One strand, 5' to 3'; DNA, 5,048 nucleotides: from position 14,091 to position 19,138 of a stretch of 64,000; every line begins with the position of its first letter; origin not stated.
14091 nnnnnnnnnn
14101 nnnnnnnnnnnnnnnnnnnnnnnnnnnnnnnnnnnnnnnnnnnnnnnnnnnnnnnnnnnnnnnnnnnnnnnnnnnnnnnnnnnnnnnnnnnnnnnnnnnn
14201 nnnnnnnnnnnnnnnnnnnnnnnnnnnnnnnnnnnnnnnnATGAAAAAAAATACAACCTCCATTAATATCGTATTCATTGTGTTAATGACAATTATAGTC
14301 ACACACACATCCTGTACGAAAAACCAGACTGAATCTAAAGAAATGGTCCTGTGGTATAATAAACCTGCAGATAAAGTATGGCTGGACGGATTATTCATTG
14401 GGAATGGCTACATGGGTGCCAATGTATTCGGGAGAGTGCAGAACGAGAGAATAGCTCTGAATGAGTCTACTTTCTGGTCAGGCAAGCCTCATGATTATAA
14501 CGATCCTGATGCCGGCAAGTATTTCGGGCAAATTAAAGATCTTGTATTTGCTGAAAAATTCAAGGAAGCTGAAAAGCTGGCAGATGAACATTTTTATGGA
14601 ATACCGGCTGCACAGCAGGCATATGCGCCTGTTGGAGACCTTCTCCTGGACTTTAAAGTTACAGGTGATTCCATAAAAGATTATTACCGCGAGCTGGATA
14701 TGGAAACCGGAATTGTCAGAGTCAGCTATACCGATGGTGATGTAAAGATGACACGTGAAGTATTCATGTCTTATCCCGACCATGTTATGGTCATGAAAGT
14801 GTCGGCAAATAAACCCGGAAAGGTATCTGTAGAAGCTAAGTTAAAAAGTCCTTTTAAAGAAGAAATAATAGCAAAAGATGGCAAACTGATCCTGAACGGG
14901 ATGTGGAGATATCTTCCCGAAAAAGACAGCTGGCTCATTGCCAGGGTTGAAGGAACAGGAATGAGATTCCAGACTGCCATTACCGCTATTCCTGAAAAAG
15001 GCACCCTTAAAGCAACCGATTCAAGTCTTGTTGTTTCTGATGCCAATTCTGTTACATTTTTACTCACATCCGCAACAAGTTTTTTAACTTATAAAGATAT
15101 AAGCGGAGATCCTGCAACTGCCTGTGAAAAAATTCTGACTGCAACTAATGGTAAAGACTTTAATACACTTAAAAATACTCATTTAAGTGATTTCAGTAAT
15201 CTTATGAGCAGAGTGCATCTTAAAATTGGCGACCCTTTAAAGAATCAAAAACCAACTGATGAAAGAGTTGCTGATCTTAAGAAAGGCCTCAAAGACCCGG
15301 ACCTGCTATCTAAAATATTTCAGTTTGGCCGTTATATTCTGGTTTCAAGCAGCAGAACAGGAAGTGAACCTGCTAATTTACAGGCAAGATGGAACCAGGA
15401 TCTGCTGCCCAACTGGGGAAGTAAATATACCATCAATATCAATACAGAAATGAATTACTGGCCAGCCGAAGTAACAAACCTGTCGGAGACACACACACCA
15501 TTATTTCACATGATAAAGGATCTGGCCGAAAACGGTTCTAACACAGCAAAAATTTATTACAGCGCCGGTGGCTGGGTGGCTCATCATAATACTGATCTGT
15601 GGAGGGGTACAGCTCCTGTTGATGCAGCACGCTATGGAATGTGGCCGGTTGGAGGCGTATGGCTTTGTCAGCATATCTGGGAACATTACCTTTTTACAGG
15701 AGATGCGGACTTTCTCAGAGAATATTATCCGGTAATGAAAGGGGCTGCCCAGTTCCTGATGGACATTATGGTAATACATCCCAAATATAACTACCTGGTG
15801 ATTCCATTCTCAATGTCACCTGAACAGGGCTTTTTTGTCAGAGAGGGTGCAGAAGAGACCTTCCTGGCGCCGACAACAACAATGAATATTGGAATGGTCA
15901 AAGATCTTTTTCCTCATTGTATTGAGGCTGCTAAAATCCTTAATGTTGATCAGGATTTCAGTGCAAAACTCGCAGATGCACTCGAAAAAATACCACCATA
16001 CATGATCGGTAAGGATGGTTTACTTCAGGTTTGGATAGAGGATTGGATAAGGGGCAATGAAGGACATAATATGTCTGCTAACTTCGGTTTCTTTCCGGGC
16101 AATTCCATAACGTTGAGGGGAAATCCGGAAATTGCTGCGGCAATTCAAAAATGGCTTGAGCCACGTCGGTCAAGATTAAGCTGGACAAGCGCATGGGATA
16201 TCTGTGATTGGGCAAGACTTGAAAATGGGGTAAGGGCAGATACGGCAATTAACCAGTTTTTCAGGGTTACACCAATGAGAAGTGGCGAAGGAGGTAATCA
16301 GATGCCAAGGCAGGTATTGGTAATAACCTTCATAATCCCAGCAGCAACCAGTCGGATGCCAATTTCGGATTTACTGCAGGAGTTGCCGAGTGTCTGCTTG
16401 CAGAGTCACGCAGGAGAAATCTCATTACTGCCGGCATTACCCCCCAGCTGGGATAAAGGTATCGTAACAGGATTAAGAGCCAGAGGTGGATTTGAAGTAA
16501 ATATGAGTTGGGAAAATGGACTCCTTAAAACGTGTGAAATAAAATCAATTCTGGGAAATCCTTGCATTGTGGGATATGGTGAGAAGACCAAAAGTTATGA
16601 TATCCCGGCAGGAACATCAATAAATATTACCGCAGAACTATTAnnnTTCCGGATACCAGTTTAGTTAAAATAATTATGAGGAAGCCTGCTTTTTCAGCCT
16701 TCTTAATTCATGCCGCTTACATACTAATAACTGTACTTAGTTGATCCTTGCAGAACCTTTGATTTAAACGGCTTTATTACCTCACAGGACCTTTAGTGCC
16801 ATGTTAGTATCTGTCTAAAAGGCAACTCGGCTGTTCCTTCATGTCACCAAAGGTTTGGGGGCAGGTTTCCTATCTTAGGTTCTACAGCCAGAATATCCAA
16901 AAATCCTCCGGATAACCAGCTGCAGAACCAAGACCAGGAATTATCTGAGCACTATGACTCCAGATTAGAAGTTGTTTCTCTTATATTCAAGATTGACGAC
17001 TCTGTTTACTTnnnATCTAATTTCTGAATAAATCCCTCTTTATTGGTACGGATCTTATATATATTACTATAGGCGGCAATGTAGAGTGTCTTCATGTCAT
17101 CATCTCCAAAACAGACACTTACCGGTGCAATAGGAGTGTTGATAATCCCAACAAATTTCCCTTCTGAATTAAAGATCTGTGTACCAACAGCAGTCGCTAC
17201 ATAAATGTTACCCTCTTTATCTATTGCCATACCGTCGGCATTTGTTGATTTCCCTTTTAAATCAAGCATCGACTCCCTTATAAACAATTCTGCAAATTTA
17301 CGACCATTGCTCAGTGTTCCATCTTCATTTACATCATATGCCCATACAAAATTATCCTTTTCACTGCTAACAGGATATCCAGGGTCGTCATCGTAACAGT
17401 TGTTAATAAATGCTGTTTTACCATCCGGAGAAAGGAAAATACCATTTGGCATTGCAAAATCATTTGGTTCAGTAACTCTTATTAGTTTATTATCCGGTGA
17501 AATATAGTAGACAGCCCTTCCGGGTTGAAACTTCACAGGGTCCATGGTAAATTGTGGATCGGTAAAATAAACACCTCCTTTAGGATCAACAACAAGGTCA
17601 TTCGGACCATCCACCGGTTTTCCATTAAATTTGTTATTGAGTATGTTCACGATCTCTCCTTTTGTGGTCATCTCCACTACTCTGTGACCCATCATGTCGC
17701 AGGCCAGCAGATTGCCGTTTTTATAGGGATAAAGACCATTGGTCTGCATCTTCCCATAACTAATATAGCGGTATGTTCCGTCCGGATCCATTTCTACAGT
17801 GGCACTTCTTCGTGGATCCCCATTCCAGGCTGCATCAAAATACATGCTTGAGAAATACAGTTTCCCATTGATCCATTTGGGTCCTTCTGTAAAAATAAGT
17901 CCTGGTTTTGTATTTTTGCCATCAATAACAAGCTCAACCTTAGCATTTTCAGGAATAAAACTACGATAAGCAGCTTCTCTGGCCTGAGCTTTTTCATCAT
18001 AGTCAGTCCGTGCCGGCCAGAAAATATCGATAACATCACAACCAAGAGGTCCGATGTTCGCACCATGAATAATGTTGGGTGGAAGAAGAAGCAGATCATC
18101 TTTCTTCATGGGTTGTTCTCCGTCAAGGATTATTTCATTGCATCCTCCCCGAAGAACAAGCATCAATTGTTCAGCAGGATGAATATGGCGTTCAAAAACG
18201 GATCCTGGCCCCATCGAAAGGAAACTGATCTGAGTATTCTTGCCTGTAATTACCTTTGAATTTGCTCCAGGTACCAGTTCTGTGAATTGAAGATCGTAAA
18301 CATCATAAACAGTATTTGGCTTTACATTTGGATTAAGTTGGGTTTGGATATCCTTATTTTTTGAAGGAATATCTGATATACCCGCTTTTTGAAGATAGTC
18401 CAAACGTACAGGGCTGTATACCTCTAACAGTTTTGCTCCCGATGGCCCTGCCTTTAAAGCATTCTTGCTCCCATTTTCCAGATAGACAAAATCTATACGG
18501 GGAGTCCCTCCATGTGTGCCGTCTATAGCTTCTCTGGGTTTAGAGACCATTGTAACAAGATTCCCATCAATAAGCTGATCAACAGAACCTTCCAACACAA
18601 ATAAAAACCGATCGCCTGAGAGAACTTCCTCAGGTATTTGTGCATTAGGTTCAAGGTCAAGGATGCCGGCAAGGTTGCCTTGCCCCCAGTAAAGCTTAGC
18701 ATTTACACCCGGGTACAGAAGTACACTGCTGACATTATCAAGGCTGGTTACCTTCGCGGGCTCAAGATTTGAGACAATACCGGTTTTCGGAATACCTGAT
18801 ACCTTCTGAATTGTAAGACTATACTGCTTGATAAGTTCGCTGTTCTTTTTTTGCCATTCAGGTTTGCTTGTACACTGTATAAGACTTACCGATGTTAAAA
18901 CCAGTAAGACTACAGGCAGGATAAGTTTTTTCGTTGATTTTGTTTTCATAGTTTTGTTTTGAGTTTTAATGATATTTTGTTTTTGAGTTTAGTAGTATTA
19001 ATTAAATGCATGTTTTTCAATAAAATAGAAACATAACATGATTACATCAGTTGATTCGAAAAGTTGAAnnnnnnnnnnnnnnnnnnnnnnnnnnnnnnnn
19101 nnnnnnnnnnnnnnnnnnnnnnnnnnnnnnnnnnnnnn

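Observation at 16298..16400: GH95 gene hides a compensating indel pair: its conserved catalytic-motif segment is encoded out of frame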

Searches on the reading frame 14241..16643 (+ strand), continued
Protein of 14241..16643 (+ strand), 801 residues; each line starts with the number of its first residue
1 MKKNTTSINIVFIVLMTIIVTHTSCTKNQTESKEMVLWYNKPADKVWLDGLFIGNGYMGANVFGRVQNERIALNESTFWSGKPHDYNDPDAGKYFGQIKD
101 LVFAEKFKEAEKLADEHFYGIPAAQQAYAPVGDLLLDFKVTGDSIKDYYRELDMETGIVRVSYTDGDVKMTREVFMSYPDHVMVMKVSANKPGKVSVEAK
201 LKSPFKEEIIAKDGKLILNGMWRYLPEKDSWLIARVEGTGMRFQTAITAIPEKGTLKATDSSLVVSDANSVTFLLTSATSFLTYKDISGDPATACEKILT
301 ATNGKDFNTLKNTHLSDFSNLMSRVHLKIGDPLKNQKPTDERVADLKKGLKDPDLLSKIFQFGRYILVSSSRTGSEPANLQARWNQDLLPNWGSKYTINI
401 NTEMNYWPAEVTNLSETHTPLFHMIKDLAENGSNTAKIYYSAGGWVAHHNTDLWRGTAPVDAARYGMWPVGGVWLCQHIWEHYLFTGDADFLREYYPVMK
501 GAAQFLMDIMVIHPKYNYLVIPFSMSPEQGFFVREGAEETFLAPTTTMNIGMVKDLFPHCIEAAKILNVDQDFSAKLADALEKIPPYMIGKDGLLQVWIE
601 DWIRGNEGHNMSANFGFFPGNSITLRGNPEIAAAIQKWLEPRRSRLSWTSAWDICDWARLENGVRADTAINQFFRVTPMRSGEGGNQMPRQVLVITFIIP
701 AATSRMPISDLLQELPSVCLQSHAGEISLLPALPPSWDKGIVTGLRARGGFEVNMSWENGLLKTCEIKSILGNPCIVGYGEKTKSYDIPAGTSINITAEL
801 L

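Call 53: predict_structure(alignment_id=A2)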
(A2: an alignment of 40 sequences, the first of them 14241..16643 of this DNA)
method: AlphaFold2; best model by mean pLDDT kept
length: 801 residues; sequences in the alignment: 40
mean_pLDDT: 62.2   pTM: 0.50
mean pLDDT of the five models: 62.2, 55.9, 53.9, 53.2, 43.2
residues with pLDDT >= 90: 82; 70-90: 248; 50-70: 198; < 50: 273
segments of 3 or more residues with pLDDT < 50: 1-4, 21-60, 74-89, 119-130, 225-238, 325-333, 346-351, 363-371, 373-418, 439-442, 449-462, 526-537, 587-620, 646-649, 676-714
pLDDT, mean of each block of 10 residues (from residue 1): 50 65 34 40 38 42 65 42 35 69 81 60 32 77 72 74 87 84 90 91 84 87 48 37 85 89 92 84 61 87 91 85 50 52 51 52 47 41 24 28 24 35 61 59 52 40 55 63 64 83 84 85 54 45 63 81 92 94 64 36 36 33 59 65 55 71 83 50 29 26 29 60 75 83 69 84 88 81 86 80 51
secondary structure, 60 per line:
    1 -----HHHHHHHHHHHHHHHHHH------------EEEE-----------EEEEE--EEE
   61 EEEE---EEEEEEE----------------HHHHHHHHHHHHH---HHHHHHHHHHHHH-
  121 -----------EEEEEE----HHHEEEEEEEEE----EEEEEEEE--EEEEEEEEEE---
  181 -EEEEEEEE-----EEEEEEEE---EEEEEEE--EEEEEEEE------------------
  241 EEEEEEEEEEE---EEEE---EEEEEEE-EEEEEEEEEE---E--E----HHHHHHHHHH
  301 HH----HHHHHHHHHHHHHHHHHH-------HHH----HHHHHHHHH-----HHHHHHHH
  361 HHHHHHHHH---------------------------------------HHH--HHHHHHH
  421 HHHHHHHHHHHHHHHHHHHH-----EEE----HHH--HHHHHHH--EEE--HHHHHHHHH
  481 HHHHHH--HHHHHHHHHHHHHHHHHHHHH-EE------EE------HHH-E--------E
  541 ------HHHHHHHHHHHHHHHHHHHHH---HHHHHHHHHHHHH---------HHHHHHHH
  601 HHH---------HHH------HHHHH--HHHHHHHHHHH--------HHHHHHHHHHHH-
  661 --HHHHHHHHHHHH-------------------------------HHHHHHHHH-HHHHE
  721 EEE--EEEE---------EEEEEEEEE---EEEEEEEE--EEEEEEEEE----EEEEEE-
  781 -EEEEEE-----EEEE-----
elements in order (helices of 4 or more, strands of 3 or more residues): H6-23 E36-39 E51-55 E58-64 E68-74 H91-103 H107-119 E132-137 E145-153 E158-165 E168-177 E182-189 E195-202 E206-212 E215-222 E241-251 E255-258 E262-268 E270-279 H291-302 H307-324 H339-347 H353-369 H414-440 E446-448 H458-464 E467-469 H472-486 H489-509 H547-567 H571-583 H593-603 H622-626 H629-639 H648-659 H663-674 H706-714 H716-719 E720-723 E726-729 E739-747 E751-758 E761-769 E774-779 E782-787 E793-796

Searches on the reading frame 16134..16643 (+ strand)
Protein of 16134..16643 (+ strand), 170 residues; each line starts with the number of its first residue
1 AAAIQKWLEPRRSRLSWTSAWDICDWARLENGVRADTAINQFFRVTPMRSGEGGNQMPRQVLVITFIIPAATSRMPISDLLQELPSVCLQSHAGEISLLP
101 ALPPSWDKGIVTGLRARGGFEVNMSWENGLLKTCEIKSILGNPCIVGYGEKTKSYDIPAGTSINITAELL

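Call 6: search_protein_families(library=pfam, proteins=[window:16134-16643:+], max_evalue=0.01)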
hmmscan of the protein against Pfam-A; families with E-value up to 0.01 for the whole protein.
seq(170 aa): 2 families
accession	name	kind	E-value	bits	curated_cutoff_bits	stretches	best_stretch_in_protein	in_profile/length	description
PF21307.2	Glyco_hydro_95_C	-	6.9e-23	81.4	27.6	1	90-154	1-65/94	Glycoside hydrolase family 95, C-terminal domain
PF22124.2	Glyco_hydro_95_cat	-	0.00058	19.3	27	1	2-49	330-374/408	Glycosyl hydrolase family 95 catalytic domain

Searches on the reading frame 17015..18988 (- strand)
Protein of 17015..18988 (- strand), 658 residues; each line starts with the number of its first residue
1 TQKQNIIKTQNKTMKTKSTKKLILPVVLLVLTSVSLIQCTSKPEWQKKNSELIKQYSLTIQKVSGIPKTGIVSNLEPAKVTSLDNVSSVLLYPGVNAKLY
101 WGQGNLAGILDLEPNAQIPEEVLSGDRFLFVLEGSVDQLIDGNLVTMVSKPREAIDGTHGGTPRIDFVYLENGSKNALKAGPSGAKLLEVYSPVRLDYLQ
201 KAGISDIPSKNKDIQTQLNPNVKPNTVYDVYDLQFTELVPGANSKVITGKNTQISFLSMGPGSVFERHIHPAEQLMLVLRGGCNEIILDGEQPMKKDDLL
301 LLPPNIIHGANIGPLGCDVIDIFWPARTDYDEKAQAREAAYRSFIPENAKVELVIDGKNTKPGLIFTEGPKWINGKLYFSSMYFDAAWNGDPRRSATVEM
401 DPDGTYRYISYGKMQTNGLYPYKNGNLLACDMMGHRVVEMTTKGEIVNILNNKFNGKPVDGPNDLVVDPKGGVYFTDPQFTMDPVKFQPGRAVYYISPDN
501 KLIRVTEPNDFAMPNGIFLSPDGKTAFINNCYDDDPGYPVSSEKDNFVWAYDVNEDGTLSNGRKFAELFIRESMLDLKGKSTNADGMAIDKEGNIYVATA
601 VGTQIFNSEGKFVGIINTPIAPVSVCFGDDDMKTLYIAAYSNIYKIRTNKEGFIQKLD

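Call 21: search_protein_families(library=pfam, proteins=[window:17015-18988:-], max_evalue=0.001)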
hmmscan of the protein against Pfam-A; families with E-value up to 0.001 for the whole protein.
window:17015-18988:- (658 aa): 5 families
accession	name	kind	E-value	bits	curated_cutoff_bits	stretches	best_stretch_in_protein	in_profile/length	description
PF08450.18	SGL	-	2.5e-34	119.4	26.3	1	366-639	1-244/246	SMP-30/Gluconolactonase/LRE-like region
PF07883.17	Cupin_2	-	4.5e-10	39.5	27.2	1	257-322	3-69/70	Cupin domain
PF02311.25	AraC_binding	-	6.6e-06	26.3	21.1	1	260-310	11-61/135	AraC-like ligand binding domain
PF12973.13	Cupin_7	-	8.6e-05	22.8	27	1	226-284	4-65/105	ChrR Cupin-like domain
PF06739.17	SBBP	-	0.00057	20.2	20.5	0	579-598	10-29/38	Beta-propeller repeat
